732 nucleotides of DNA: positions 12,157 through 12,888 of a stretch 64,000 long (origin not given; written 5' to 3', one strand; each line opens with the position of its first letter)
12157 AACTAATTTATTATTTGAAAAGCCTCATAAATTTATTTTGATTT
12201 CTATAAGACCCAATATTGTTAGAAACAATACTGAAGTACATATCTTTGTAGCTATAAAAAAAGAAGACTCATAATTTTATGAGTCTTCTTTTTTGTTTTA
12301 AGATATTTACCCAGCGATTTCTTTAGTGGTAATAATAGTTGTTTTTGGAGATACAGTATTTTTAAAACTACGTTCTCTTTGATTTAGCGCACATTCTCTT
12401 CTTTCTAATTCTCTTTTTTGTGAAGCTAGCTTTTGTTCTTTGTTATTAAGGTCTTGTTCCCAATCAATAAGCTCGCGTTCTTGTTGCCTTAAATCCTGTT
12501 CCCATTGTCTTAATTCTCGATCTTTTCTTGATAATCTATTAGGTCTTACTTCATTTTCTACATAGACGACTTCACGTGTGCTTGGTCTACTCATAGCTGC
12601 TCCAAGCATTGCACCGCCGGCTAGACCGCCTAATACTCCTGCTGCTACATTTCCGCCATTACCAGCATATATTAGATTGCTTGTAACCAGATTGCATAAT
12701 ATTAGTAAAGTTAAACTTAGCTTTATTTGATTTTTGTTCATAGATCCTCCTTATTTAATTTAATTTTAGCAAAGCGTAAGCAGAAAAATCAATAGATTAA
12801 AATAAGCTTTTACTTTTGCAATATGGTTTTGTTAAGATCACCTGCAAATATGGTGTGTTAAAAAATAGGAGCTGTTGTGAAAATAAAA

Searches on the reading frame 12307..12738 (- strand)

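Call 91: search_protein_families(library=pfam, proteins=[window:12307-12738:-], max_evalue=0.001)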
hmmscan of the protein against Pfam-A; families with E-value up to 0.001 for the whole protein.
window:12307-12738:- (143 aa): 1 family
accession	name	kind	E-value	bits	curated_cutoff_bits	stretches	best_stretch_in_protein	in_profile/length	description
PF12072.13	RNase_Y_N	-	0.00013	21.9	32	1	69-130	66-127/201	RNase Y N-terminal region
